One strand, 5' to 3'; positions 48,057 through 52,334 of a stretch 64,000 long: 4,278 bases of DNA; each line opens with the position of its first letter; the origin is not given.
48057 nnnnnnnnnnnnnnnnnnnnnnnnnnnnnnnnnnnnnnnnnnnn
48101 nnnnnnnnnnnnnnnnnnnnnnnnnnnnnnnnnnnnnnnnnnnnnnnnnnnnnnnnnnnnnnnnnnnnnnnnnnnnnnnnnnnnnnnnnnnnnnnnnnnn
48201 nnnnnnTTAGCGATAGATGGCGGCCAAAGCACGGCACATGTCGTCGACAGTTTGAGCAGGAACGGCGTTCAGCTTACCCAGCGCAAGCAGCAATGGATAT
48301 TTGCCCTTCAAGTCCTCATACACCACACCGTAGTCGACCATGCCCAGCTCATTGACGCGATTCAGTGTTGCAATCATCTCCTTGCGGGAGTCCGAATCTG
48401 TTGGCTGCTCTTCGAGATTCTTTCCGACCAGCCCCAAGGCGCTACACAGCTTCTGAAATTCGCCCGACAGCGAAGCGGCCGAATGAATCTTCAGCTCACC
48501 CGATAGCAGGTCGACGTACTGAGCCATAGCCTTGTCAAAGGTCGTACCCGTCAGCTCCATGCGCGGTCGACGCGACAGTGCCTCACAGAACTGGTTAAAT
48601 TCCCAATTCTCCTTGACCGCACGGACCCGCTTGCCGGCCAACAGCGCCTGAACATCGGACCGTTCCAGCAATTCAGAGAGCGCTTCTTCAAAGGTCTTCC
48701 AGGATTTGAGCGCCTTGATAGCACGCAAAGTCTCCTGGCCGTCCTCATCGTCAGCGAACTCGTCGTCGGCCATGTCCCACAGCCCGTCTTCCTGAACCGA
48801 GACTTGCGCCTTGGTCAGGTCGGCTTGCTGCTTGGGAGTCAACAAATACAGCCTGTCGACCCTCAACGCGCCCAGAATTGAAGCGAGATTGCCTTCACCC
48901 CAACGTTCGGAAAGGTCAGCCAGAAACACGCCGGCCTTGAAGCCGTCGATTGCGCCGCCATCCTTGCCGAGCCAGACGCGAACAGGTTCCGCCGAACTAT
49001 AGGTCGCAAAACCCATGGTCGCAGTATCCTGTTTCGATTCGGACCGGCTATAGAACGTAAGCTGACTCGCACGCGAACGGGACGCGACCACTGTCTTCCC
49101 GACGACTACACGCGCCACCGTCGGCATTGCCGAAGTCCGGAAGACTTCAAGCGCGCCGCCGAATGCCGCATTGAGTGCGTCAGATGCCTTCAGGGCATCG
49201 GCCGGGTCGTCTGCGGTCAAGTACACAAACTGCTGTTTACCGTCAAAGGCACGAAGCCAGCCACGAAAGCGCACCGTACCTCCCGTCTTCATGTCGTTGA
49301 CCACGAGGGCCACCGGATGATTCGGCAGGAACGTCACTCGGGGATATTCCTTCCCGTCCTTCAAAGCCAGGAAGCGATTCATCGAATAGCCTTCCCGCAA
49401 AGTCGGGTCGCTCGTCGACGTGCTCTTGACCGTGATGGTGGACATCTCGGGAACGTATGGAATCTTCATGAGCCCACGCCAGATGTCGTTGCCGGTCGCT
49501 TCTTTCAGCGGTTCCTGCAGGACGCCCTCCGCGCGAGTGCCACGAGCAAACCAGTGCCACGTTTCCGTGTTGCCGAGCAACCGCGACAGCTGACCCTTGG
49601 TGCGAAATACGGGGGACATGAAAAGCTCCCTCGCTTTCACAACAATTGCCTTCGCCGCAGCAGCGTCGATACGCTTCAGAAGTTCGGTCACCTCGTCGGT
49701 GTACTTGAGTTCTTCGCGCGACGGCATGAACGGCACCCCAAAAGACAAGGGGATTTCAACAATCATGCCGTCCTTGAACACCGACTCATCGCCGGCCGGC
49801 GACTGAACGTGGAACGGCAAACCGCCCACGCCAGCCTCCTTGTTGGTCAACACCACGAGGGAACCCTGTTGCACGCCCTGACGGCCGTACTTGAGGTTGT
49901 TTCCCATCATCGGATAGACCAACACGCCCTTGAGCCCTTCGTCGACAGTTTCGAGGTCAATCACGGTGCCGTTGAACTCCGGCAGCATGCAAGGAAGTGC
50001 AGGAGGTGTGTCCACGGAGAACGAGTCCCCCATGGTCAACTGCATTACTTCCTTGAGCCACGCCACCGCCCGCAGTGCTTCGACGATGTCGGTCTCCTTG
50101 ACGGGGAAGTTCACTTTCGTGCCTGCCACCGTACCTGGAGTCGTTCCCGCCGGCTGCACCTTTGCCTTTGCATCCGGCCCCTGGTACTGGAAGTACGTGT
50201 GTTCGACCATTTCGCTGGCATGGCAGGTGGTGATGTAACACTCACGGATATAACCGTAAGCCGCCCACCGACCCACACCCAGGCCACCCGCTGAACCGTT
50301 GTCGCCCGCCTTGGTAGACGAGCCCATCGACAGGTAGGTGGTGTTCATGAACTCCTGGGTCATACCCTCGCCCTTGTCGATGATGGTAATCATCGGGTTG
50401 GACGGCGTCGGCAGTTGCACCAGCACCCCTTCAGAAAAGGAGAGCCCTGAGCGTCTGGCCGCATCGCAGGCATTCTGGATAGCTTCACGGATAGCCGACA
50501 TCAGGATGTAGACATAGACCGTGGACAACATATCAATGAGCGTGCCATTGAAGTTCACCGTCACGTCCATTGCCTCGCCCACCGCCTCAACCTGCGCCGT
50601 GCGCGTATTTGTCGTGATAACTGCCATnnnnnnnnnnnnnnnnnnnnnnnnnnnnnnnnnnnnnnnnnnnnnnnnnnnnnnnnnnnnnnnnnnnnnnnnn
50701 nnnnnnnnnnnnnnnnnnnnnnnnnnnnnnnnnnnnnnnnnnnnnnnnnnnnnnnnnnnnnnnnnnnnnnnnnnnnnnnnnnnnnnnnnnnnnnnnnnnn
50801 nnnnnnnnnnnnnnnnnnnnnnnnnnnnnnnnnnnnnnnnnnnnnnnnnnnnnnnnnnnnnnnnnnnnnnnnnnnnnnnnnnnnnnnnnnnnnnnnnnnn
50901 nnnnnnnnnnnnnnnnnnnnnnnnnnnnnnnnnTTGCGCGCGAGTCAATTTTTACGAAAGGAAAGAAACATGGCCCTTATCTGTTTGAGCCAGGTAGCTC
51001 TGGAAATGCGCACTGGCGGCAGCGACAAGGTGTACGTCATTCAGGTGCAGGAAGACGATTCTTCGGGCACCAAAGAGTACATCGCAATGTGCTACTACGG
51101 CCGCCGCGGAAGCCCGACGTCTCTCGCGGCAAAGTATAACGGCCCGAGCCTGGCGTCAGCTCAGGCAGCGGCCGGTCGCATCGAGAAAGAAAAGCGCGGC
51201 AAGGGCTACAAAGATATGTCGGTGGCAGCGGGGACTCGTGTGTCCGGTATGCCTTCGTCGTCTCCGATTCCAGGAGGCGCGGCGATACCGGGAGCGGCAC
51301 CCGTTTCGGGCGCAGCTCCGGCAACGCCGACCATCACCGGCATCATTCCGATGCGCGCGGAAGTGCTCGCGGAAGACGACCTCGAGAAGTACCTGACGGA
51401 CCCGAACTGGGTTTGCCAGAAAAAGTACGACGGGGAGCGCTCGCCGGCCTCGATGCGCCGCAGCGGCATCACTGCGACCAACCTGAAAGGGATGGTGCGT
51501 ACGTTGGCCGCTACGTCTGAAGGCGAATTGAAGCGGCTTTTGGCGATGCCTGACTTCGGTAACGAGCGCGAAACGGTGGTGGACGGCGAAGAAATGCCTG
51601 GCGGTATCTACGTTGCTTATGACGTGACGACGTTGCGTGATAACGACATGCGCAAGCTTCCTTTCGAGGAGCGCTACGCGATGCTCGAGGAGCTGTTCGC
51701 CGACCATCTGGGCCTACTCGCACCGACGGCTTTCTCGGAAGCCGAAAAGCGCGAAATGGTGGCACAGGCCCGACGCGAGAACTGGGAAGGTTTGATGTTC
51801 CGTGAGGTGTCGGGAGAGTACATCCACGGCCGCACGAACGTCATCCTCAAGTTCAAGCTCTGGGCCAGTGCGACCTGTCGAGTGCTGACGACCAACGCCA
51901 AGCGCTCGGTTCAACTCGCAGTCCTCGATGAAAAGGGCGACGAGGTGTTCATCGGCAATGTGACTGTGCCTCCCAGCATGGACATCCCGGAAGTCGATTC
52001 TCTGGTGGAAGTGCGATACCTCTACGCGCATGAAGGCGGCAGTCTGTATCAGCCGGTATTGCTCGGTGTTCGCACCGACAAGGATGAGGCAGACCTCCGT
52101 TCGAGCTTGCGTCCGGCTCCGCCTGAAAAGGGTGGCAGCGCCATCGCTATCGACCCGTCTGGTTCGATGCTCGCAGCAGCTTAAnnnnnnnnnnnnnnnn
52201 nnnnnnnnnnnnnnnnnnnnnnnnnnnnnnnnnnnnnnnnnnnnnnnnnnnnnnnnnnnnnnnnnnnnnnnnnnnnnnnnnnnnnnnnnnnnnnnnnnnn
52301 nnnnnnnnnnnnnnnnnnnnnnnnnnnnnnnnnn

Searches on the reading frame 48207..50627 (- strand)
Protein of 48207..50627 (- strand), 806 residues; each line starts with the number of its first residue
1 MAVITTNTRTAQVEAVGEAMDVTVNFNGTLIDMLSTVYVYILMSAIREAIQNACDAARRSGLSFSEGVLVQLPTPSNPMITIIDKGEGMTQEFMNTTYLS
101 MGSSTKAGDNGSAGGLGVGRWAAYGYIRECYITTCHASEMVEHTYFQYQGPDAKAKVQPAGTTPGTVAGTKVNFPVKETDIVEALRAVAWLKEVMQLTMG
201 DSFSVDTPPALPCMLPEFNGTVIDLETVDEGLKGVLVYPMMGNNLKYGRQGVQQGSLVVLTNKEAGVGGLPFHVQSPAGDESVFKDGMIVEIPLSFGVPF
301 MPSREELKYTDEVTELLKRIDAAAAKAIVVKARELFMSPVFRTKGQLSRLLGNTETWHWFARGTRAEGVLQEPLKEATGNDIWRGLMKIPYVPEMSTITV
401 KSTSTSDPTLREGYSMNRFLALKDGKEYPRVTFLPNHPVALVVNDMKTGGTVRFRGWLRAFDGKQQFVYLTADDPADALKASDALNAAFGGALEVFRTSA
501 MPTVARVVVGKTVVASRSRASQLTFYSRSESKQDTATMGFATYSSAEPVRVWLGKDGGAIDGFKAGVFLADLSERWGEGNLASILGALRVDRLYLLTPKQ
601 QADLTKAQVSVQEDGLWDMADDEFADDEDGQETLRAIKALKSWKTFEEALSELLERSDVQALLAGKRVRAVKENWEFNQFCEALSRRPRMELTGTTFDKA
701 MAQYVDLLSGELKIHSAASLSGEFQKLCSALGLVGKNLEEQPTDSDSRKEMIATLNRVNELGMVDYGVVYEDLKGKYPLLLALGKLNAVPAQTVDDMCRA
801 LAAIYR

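Call 38: search_protein_families(library=pfam, proteins=[window:48207-50627:-], max_evalue=0.0001)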
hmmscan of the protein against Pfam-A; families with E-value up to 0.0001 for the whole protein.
window:48207-50627:- (806 aa): 1 family
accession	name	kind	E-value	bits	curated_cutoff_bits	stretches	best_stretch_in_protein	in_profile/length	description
PF13589.12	HATPase_c_3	-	6.5e-09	36.4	25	1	43-145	4-102/137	Histidine kinase-, DNA gyrase B-, and HSP90-like ATPase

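Call 39: search_protein_families(library=phrogs, proteins=[window:48207-50627:-], max_evalue=0.00001)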
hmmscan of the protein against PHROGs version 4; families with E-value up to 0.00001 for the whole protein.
window:48207-50627:- (806 aa): 6 families
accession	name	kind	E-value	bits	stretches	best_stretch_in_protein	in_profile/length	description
phrog_612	-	lysis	1.5e-30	108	2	4-182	3-180/725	RIIA lysis inhibitor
phrog_2979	-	lysis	1.2e-10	41.7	1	2-137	2-136/846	RIIA lysis inhibitor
phrog_24904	-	lysis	1.3e-07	31.6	1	23-123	23-122/695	RIIA lysis inhibitor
phrog_609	-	lysis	4.6e-07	29.2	1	34-194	37-194/1055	RIIB lysis inhibitor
phrog_38678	-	lysis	4.9e-07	29.3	1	31-179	38-188/805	RIIA lysis inhibitor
phrog_6203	-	unknown function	9.7e-06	25.4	0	21-110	5-86/644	-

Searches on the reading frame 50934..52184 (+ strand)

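Call 38: search_protein_families(library=pfam, proteins=[window:50934-52184:+], max_evalue=0.0001)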
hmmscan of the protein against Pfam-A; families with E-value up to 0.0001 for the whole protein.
window:50934-52184:+ (416 aa): 2 families
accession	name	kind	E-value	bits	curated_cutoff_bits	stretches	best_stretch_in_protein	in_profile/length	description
PF01068.26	DNA_ligase_A_M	-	2.7e-10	40.7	26.2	1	226-308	117-204/204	ATP dependent DNA ligase domain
PF05406.20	WGR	-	4.8e-06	27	22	1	22-94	4-74/79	WGR domain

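Call 39: search_protein_families(library=phrogs, proteins=[window:50934-52184:+], max_evalue=0.00001)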
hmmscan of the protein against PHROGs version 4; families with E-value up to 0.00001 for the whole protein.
window:50934-52184:+ (416 aa): 1 family
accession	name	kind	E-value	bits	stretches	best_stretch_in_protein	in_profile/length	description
phrog_114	-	DNA, RNA and nucleotide metabolism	5.3e-20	72.5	1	207-387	319-505/634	ATP-dependent DNA ligase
